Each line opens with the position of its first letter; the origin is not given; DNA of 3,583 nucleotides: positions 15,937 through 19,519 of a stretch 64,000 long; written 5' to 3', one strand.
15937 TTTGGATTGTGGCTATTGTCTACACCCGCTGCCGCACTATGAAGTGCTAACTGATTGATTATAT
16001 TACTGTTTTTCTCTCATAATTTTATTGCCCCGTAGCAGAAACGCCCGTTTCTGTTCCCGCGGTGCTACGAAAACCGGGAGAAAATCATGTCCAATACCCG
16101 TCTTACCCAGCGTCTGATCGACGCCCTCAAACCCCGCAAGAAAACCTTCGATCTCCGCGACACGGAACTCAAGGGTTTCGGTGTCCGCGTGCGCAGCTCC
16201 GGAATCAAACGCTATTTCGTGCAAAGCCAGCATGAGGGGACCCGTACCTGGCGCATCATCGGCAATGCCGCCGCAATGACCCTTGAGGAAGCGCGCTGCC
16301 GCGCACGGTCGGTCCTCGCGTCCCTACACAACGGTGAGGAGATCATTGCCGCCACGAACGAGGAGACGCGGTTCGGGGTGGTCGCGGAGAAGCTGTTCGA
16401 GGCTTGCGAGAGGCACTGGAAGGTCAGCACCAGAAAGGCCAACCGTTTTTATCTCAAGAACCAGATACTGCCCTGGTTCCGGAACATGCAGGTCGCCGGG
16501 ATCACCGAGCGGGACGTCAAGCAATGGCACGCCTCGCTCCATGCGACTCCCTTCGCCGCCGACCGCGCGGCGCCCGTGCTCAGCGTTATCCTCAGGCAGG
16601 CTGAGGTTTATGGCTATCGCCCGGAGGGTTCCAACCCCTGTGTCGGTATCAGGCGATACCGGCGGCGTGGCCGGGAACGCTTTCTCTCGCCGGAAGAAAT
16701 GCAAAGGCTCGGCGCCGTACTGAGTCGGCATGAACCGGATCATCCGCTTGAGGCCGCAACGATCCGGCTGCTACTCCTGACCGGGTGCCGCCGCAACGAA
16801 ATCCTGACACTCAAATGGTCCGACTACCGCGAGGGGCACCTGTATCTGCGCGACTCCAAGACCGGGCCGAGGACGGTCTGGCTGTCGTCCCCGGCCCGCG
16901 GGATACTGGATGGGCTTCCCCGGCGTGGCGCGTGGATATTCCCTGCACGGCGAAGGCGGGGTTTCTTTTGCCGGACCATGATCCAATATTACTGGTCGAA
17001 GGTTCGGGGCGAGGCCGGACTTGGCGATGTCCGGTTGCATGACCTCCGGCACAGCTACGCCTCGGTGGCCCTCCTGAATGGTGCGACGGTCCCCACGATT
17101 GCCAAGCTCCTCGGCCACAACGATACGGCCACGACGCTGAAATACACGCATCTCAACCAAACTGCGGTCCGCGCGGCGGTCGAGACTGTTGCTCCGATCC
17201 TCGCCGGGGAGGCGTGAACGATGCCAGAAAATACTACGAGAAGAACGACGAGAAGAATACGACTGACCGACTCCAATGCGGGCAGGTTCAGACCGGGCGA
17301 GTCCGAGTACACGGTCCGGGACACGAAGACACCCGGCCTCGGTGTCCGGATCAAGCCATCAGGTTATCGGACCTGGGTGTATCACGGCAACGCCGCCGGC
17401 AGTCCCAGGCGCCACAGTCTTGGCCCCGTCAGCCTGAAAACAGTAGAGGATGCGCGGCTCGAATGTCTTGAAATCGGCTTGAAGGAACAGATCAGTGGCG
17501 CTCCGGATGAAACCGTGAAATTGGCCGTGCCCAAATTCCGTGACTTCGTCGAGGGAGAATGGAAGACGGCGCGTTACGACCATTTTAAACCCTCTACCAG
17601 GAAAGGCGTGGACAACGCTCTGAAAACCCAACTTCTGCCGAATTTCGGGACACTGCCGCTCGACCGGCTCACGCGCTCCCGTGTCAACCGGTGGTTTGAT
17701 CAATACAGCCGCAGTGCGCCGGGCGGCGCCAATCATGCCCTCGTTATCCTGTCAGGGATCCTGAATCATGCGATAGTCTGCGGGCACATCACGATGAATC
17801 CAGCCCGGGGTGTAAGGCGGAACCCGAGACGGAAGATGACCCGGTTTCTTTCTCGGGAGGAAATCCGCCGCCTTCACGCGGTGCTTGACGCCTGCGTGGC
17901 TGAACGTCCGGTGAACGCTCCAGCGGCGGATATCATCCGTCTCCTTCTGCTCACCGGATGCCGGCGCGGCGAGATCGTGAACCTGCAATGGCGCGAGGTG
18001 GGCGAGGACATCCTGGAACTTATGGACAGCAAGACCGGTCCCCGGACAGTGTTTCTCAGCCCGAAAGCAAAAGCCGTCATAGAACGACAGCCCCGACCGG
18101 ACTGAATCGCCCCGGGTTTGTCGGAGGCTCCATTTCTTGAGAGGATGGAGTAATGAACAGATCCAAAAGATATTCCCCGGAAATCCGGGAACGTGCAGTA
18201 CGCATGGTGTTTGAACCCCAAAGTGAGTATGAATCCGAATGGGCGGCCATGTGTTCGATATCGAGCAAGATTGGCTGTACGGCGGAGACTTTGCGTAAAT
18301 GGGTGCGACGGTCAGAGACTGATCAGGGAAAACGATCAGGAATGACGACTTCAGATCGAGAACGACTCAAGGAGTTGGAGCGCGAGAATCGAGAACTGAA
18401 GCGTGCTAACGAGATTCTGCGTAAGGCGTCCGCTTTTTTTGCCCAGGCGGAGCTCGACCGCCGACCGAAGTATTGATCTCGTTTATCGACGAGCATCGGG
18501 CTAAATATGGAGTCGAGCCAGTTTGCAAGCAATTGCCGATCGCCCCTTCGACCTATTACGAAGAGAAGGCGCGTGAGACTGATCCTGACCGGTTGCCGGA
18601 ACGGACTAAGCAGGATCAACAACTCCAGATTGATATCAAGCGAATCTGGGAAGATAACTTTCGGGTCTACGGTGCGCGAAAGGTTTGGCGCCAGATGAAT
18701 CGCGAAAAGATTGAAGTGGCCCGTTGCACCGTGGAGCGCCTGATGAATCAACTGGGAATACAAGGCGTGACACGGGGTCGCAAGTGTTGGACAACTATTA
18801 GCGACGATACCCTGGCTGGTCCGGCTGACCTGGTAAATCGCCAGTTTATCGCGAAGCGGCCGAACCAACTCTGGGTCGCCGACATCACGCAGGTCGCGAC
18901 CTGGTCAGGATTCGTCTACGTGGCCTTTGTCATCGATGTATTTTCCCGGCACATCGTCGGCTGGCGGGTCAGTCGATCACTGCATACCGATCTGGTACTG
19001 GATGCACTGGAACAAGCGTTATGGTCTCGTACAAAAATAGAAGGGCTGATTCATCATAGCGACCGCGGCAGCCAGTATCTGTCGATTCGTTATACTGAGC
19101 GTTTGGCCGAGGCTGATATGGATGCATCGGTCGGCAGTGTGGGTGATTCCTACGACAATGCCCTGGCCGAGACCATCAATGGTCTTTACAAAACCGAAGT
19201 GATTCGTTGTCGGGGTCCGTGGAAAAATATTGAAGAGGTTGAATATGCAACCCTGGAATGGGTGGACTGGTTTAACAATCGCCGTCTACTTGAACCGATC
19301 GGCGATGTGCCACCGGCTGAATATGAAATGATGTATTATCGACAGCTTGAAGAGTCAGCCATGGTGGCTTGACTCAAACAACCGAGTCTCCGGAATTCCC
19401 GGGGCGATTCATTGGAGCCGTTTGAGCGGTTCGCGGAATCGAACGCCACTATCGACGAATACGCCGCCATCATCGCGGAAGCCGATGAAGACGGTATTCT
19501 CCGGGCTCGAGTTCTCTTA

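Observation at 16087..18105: Tandem tyrosine-integrase doublet at the left island edge, mirrored by a diverged homologous doublet about 17 kb away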

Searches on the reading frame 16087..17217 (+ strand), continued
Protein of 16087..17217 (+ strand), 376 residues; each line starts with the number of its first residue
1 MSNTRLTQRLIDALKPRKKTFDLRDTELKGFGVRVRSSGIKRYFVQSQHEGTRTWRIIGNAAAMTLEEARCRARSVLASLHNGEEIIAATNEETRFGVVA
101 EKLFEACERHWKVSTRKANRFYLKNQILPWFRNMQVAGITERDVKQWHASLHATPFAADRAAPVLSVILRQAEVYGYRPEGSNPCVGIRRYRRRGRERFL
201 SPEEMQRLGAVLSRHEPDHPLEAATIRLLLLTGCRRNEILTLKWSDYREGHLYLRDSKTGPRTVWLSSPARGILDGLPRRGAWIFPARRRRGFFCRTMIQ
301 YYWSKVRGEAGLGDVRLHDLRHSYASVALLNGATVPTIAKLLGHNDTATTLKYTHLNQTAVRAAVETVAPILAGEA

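Call 74: find_encoding_contigs(protein=P0143, flank=10000, max_places=4)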
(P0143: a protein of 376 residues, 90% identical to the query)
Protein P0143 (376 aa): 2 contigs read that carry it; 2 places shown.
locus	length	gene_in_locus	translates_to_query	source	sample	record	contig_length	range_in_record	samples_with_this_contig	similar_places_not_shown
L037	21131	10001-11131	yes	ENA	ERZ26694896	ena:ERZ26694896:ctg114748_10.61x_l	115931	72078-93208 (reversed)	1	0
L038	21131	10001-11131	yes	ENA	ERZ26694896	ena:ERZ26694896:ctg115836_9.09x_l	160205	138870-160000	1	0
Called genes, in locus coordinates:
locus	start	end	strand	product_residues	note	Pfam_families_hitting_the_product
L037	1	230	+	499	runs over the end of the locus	-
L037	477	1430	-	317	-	-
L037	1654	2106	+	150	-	PF04945:YHS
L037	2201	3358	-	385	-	PF01546:Peptidase_M20, PF07687:M20_dimer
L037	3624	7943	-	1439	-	-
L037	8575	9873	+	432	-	PF07992:Pyr_redox_2 (faint), PF13738:Pyr_redox_3 (faint), PF00890:FAD_binding_2, PF01266:DAO, PF03486:HI0933_like (faint)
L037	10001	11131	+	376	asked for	PF13356:Arm-DNA-bind_3, PF14659:Phage_int_SAM_3, PF22022:Phage_int_M (weak), PF00589:Phage_integrase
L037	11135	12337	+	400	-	PF13356:Arm-DNA-bind_3 (weak), PF22022:Phage_int_M (weak), PF00589:Phage_integrase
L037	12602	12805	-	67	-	PF13333:rve_2 (weak)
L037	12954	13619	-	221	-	-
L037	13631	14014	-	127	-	PF00239:Resolvase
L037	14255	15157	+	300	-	PF18928:DUF5677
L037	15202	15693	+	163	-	PF18928:DUF5677 (weak)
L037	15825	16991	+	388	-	PF01548:DEDD_Tnp_IS110, PF02371:Transposase_20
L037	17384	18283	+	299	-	PF13701:DDE_Tnp_1_4, PF01609:DDE_Tnp_1 (weak)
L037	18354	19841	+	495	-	PF05598:DUF772, PF01609:DDE_Tnp_1, PF13751:DDE_Tnp_1_6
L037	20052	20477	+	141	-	PF13701:DDE_Tnp_1_4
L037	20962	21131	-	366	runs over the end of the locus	PF01548:DEDD_Tnp_IS110, PF02371:Transposase_20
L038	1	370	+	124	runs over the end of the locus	-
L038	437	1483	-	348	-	PF22022:Phage_int_M (weak), PF00589:Phage_integrase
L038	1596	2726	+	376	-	PF13356:Arm-DNA-bind_3, PF14659:Phage_int_SAM_3, PF22022:Phage_int_M (weak), PF00589:Phage_integrase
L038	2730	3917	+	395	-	PF22022:Phage_int_M (weak), PF00589:Phage_integrase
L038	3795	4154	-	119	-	-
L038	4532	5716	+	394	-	PF03683:UPF0175 (faint), PF13551:HTH_29 (weak)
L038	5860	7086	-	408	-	PF00872:Transposase_mut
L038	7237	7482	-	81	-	-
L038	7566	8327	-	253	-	-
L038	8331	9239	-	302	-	PF12161:HsdM_N, PF02384:N6_Mtase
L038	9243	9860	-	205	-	PF13166:AAA_13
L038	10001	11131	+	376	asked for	PF13356:Arm-DNA-bind_3, PF14659:Phage_int_SAM_3, PF22022:Phage_int_M (weak), PF00589:Phage_integrase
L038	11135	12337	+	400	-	PF13356:Arm-DNA-bind_3 (weak), PF22022:Phage_int_M (weak), PF00589:Phage_integrase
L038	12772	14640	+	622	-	PF07693:KAP_NTPase (faint)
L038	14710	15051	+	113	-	-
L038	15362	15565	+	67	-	-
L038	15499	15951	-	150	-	PF13751:DDE_Tnp_1_6, PF01609:DDE_Tnp_1 (weak)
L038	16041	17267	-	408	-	PF00872:Transposase_mut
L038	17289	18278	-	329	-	PF05598:DUF772, PF01609:DDE_Tnp_1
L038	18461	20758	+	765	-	PF14072:DndB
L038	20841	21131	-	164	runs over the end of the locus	?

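Call 79: list_cluster_members(proteins=[P0121, P0127, P0149, P0010])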
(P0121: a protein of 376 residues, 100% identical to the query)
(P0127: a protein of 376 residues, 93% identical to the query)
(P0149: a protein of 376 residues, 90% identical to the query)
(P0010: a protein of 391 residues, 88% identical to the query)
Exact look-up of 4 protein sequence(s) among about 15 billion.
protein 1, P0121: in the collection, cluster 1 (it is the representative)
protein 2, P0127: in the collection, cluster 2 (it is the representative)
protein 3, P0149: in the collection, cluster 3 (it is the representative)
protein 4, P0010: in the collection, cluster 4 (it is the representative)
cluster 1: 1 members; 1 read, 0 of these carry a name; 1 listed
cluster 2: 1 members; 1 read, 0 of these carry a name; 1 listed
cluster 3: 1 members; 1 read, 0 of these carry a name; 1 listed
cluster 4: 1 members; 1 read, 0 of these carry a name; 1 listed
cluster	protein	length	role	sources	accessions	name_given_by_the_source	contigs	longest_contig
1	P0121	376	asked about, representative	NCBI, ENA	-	-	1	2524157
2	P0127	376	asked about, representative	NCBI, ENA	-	-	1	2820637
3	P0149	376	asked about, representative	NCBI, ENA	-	-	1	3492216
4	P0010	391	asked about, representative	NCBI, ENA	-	-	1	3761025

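Call 101: search_protein_families(library=phrogs, proteins=[window:16087-17214:+], max_evalue=0.01)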
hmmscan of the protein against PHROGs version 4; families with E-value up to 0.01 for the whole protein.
window:16087-17214:+ (376 aa): 9 families
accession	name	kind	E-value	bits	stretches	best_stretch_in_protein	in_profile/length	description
phrog_1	-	integration and excision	5.7e-57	195.3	1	3-374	87-453/611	integrase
phrog_216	-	integration and excision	2.9e-33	116.2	1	182-368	37-236/301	integrase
phrog_7244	-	integration and excision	1.3e-10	42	1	139-263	118-239/263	integrase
phrog_7269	-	integration and excision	1.3e-08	35.6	1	304-366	18-79/89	integrase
phrog_3423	-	unknown function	2.7e-08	34.9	1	3-150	5-151/157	-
phrog_7685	-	integration and excision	5e-08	33.8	1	312-371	178-238/240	integrase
phrog_35951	-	unknown function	0.00048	21.5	1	300-361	6-67/97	-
phrog_25190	-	integration and excision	0.001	20.4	1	273-357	12-90/109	integrase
phrog_24633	-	unknown function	0.0016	18.6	1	291-361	194-263/367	-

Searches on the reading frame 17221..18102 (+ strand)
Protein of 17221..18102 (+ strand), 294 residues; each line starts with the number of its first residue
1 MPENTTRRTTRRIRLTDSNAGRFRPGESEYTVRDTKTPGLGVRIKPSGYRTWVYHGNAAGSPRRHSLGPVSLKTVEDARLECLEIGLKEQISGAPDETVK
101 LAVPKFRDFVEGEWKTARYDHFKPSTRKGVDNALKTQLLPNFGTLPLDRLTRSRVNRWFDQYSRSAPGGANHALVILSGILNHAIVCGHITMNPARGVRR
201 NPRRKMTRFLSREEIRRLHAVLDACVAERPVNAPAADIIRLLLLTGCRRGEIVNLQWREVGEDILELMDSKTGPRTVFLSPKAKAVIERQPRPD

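Call 6: search_protein_families(library=pfam, proteins=[window:17221-18102:+], max_evalue=0.01)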
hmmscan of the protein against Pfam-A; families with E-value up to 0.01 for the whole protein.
window:17221-18102:+ (294 aa): 4 families
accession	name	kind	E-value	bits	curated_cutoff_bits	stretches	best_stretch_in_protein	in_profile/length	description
PF22022.2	Phage_int_M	-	7.4e-08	33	27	1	112-200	6-95/96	Phage integrase central domain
PF14659.12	Phage_int_SAM_3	-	2.6e-05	24.8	22.6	1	106-159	2-54/58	Phage integrase, N-terminal SAM-like domain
PF13356.12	Arm-DNA-bind_3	-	2.9e-05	24.6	27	1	25-84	12-65/83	Arm DNA-binding domain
PF00589.27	Phage_integrase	-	0.0014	18.9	27.1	1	209-283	2-75/172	Phage integrase family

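Call 7: search_protein_families(library=ncbifam, proteins=[window:17221-18102:+], max_evalue=0.01)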
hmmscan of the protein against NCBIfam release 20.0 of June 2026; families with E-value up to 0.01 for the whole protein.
window:17221-18102:+ (294 aa): 4 families
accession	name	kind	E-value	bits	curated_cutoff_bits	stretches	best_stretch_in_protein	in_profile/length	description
TIGR02224.1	recomb_XerC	equivalog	1e-05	25.1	335.15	1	146-288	40-185/295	tyrosine recombinase XerC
NF040815.2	recomb_XerA_Arch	equivalog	2.9e-05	23.8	220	1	190-289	77-170/263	site-specific tyrosine recombinase/integron integrase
NF001399.0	PRK00283.1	subfamily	3.3e-05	23.3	279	1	146-289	47-192/300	tyrosine recombinase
TIGR02225.1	recomb_XerD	equivalog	0.00048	19.6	329.6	1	155-289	46-182/290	site-specific tyrosine recombinase XerD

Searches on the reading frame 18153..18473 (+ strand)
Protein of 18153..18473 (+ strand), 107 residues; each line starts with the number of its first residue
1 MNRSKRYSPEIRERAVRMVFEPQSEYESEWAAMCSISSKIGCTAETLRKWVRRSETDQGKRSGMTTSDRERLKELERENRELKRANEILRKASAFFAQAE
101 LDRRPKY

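Call 14: search_protein_families(library=pfam, proteins=[window:18153-18473:+], max_evalue=0.001)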
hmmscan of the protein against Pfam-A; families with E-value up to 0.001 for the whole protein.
window:18153-18473:+ (107 aa): 1 family
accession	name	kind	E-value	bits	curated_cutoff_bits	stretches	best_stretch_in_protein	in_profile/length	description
PF01527.26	HTH_Tnp_1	-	4.1e-11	43.4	24.1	1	1-86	1-74/75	Transposase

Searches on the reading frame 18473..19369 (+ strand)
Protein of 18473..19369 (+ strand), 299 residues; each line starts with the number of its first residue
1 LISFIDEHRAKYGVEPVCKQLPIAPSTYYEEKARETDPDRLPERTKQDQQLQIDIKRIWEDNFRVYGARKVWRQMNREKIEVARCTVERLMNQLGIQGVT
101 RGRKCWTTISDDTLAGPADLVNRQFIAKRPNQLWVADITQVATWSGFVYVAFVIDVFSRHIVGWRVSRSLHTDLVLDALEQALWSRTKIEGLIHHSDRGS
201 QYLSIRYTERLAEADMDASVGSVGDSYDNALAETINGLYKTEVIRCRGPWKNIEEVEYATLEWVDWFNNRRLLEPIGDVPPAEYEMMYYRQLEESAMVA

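Call 14: search_protein_families(library=pfam, proteins=[window:18473-19369:+], max_evalue=0.001)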
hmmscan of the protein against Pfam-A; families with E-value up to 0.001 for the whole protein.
window:18473-19369:+ (299 aa): 4 families
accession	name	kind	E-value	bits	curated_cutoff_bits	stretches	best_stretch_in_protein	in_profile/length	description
PF00665.32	rve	-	3.9e-26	91.7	32.6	1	128-225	2-101/102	Integrase core domain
PF13276.12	HTH_21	-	1.2e-19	70.7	28.1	1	47-104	2-60/60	HTH-like domain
PF13683.12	rve_3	-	1.9e-08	34.4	26.5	1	217-281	4-67/67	Integrase core domain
PF13333.12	rve_2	-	1.6e-05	25.4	22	1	234-287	2-54/56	Integrase core domain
